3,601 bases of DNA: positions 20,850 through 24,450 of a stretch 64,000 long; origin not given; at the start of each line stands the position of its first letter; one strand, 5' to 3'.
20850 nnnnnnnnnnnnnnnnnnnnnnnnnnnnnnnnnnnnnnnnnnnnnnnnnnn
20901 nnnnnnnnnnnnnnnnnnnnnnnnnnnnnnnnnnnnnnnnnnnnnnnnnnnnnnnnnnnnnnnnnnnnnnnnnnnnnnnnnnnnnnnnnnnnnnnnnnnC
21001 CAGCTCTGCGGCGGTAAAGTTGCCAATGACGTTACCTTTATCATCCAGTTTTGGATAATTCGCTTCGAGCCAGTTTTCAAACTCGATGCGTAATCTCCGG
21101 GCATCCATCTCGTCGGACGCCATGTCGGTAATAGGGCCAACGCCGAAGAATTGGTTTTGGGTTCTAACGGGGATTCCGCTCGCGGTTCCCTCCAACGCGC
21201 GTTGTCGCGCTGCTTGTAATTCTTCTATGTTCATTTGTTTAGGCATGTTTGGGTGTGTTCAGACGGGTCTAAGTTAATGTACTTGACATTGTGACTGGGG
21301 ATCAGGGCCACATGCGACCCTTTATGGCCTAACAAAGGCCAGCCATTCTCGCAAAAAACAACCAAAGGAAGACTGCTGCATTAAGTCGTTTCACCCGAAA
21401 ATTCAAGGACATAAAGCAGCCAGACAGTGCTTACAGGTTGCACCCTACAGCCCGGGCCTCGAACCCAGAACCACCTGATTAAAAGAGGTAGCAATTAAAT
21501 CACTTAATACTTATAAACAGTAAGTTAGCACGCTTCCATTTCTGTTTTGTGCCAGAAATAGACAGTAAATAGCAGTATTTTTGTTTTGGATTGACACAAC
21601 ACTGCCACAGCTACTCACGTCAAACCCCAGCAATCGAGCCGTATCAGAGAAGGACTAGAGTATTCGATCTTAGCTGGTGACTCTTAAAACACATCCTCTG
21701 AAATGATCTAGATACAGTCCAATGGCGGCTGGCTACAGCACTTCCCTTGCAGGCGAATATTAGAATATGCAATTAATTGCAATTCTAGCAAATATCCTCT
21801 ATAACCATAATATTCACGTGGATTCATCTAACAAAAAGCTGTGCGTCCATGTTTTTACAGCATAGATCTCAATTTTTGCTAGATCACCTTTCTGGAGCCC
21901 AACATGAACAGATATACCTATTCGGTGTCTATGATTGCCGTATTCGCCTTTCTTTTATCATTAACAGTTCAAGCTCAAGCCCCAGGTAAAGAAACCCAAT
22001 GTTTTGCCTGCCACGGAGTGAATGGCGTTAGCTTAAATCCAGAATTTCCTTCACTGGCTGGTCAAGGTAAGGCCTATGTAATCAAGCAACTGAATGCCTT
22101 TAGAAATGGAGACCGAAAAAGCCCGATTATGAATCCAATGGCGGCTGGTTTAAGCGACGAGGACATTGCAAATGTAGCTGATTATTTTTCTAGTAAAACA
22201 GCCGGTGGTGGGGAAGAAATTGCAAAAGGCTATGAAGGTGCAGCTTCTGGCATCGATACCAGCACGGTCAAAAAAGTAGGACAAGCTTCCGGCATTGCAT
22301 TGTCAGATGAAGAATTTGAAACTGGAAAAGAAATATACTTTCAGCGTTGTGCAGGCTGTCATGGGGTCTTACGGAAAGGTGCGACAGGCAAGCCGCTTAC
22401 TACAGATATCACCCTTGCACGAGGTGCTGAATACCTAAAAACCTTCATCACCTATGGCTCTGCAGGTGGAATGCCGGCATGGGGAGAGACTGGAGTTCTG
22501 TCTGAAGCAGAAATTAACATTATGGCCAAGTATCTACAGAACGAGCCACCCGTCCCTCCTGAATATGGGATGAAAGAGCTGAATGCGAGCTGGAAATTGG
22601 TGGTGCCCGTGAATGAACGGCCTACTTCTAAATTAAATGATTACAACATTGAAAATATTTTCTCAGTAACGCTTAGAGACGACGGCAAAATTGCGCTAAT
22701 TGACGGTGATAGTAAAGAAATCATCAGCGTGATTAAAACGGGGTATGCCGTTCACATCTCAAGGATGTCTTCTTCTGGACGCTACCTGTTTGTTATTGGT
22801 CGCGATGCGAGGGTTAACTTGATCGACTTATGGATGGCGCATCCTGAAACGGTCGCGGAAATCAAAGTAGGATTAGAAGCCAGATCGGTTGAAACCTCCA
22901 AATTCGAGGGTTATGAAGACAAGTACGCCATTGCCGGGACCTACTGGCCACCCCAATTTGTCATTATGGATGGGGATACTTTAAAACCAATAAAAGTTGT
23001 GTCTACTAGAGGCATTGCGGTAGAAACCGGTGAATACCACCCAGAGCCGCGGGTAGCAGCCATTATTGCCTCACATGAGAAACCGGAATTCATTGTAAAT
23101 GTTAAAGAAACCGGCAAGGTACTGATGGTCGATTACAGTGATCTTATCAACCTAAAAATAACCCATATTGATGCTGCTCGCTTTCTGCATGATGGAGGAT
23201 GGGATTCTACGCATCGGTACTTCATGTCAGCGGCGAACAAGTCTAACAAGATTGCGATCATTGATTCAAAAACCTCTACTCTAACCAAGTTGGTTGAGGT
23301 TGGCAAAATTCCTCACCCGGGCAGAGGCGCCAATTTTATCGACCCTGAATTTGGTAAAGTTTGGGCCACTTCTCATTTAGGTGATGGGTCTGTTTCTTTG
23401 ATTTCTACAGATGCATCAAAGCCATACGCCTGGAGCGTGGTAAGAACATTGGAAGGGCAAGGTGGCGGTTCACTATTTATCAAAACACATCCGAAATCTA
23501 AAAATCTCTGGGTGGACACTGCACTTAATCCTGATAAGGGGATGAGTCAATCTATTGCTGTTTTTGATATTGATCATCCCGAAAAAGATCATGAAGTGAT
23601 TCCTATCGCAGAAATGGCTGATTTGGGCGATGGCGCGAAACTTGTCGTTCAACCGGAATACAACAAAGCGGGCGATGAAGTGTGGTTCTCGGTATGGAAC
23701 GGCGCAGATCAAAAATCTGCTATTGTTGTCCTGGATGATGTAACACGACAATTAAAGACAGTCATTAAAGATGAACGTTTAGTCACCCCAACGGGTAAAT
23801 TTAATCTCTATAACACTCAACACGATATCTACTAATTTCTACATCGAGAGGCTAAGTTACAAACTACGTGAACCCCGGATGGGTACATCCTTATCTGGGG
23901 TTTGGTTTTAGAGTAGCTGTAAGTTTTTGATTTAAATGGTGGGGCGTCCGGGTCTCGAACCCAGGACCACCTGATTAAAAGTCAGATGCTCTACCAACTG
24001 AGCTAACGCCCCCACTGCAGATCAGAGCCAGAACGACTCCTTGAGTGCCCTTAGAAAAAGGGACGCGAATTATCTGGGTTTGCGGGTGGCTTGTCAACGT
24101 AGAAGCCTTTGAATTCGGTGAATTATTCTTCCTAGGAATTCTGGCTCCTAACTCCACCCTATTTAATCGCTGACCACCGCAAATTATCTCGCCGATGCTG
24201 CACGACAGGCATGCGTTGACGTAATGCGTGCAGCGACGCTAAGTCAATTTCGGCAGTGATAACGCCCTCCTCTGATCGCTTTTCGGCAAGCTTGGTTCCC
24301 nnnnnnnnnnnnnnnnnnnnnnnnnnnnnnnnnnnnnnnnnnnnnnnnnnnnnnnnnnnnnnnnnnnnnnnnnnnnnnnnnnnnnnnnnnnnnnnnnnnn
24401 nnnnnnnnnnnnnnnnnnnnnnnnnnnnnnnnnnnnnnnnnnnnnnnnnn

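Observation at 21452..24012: nirS sits in a low-GC 2.5-kb islet bracketed by tRNA-Lys and a 34-nt partial copy of the same tRNA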

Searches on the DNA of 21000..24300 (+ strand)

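Call 34: search_rna_families(source=window, start=21000, end=24300, threshold=evalue, max_evalue=1)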
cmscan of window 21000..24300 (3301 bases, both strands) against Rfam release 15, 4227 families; matches with E-value up to 1: 3.
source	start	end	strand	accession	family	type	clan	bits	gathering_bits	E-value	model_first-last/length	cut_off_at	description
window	23940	24012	-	RF00005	tRNA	Gene; tRNA;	CL00001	70.5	29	1.1e-14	1-71/71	no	tRNA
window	23939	24012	+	RF04354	Plastid-ycf2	Cis-reg;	-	23.1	65.7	0.14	1-75/75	no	Plastid-ycf2 5UTR RNA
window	22121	22184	+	RF01516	v-snoRNA-1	Gene; snRNA; snoRNA; CD-box;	-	20.4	75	0.62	1-65/65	no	Human herpesvirus 1 small nucleolar RNA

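Call 64: search_dna_similar(query=window:21247-24012:+, collection=plasmids, mode=distant, max_rows=10)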
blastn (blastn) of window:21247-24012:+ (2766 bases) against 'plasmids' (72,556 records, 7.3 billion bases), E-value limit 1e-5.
Records with a match: 261; places in all: 457; records where one place covers at least 80% of the query: 0.
Best place of each record, by identity: 90-95% 5; 80-90% 222; 60-80% 34.
By first word of the organism name: Priestia 55; Bacillus 19; Clostridioides 18; Escherichia 10; Azospirillum 9; Klebsiella 8; Roseibium 7; Pseudomonas 6; Vibrio 6; Acinetobacter 5; and 71 more.
By predicted mobility (MOB-suite, as given by PLSDB): non-mobilizable 236; mobilizable 19; conjugative 6.
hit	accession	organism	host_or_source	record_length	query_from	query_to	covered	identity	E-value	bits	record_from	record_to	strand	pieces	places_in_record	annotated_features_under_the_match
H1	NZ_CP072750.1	Thiothrix fructosivorans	cell culture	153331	1063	2590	55%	67.2%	3e-132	480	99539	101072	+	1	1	none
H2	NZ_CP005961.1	Pseudomonas mandelii JR-1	natural mineral water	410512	1414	2585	32%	69.7%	3e-75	364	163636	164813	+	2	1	nirS: nitrite reductase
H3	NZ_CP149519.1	Thioclava sp. GXIMD4215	pure culture,mangrove soil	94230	1075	1992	33%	65.4%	7e-52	214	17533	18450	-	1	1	cytochrome D1 domain-containing protein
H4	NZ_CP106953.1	Eleftheria terrae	soil sample,soil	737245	1090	2018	34%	64.5%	6e-40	175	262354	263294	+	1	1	nitrite reductase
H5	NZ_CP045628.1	Roseibium aggregatum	-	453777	1062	1952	32%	65.7%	5e-47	197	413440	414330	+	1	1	nitrite reductase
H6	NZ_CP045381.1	Labrenzia sp. THAF35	pure culture,Surface of a polyethylene ...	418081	1062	1952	32%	65.7%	5e-47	197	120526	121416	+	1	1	nitrite reductase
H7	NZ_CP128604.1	Roseibium aggregatum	cell culture,marine biofilms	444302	1062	1952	32%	65.4%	3e-44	188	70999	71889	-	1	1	nitrite reductase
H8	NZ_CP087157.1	Roseibium aggregatum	cell culture,seawater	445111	1062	1952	32%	65.4%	3e-44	189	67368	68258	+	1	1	nitrite reductase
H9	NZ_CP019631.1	Roseibium algicola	Rhodosorus marinus,cell culture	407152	1062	1952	32%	65.3%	3e-43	185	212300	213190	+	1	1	nitrite reductase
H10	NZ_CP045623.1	Roseibium aggregatum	-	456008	1062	1952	32%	65.2%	1e-41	179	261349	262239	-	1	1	nitrite reductase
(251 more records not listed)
